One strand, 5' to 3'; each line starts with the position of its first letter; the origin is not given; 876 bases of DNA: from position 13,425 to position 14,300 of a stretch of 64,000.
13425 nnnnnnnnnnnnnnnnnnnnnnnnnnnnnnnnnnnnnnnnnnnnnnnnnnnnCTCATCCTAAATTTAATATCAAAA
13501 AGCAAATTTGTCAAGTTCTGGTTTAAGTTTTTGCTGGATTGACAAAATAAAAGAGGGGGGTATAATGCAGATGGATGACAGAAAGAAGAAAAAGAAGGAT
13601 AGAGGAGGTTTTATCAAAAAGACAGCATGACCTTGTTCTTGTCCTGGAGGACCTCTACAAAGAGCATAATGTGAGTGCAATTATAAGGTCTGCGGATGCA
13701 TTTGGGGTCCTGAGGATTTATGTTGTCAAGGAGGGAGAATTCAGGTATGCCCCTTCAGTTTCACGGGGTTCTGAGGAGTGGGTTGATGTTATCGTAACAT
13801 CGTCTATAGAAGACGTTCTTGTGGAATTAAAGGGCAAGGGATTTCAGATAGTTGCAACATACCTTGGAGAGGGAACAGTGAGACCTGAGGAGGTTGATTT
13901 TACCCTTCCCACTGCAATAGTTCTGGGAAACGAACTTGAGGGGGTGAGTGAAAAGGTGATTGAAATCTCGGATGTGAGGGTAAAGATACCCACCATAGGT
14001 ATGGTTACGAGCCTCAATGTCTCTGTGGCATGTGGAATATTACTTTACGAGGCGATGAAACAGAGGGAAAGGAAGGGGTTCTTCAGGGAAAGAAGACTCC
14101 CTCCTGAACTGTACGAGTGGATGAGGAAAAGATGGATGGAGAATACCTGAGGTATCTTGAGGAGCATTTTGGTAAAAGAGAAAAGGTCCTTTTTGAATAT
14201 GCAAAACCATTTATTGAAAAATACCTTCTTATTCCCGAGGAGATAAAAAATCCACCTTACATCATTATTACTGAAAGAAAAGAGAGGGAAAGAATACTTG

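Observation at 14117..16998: CHD nucleotide-cyclase-like protein coupled to a KaiC/RecA-like ATPase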

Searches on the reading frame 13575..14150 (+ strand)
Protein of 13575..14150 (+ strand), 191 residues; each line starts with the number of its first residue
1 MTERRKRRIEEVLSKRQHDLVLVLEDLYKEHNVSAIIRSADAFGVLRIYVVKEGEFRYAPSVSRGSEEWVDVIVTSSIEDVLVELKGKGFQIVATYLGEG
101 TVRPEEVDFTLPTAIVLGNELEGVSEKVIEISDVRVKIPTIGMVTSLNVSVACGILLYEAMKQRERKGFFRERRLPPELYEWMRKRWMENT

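Call 3: search_protein_families(library=pfam, proteins=[window:13575-14150:+], max_evalue=1)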
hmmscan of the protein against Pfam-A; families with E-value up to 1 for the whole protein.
window:13575-14150:+ (191 aa): 3 families
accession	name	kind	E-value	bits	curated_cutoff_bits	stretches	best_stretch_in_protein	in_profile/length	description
PF00588.24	SpoU_methylase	-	1.2e-35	123.1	29.7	1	20-158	2-142/142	SpoU rRNA Methylase family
PF24760.1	TPR_IF140_C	-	0.052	14.4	27.4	1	9-59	66-116/124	IF140 C-terminal TPR domain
PF02075.23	RuvC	-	0.095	13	22.2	1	9-54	49-93/148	Crossover junction endodeoxyribonuclease RuvC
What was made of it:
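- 13575..14150 (+): SpoU-family RNA 2'-O-methyltransferase (TrmH-like), 191 aa. Its 3' end overlaps the start of the cyclase-like gene. PF00588 E 1.2e-35 (call 3).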

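Call 4: search_protein_families(library=ncbifam, proteins=[window:13575-14150:+], max_evalue=1)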
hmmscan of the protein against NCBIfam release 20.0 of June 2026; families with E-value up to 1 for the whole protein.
window:13575-14150:+ (191 aa): 13 families
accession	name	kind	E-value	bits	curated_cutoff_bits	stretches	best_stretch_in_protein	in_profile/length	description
NF008295.0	PRK11081.1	equivalog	1.2e-54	185.3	227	1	1-175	1-178/230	tRNA (guanosine(18)-2'-O)-methyltransferase TrmH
TIGR00186.1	rRNA_methyl_3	equivalog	6e-32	111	160.15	1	10-164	84-240/240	23S rRNA (guanosine(2251)-2'-O)-methyltransferase RlmB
NF008117.0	PRK10864.1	equivalog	5.1e-25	88.4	267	1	6-164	182-342/344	tRNA/rRNA methyltransferase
NF008386.0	PRK11181.1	equivalog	2.9e-24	85.7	366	1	7-165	83-243/244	23S rRNA (guanosine(2251)-2'-O)-methyltransferase RlmB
TIGR00185.1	tRNA_yibK_trmL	equivalog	2.9e-10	40.2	190.6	1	32-167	14-151/154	tRNA (uridine(34)/cytosine(34)/5-carboxymethylaminomethyluridine(34)-2'-O)-methyltransferase TrmL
NF000477.1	NshR_TsnR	equivalog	3.8e-10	39.6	425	1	13-162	111-262/266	NshR/TsnR family 23S rRNA methyltransferase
TIGR00050.1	rRNA_methyl_1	subfamily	2.3e-08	34.2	167.15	1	22-166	7-159/233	TrmJ/YjtD family RNA methyltransferase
NF041077.1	tRNAmeth_TrmJ_Sulfolob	equivalog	8.5e-08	32.1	350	1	26-167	8-158/229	tRNA (cytidine-2'-O-)-methyltransferase TrmJ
NF000035.1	nosihep_NshR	exception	8.3e-06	25.5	500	1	14-160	112-260/274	NshR family nosiheptide/thiostrepton resistance 23S rRNA methyltransferase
NF007752.0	PRK10433.1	equivalog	0.00075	19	212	1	109-161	104-156/228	tRNA/rRNA methyltransferase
NF007683.0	PRK10358.1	equivalog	0.0015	18.5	282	1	90-168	72-152/157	tRNA (uridine(34)/cytosine(34)/5-carboxymethylaminomethyluridine(34)-2'-O)-methyltransferase TrmL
NF011694.0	PRK15114.1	equivalog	0.012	15.1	280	1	110-160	106-156/246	tRNA (cytosine(32)/uridine(32)-2'-O)-methyltransferase TrmJ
NF006493.1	PRK08936.1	subfamily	0.035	13.4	420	1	8-76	47-116/261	glucose-1-dehydrogenase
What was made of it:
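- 13575..14150 (+): NF008295 TrmH at 185 bits, below the 227-bit cutoff (call 4).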
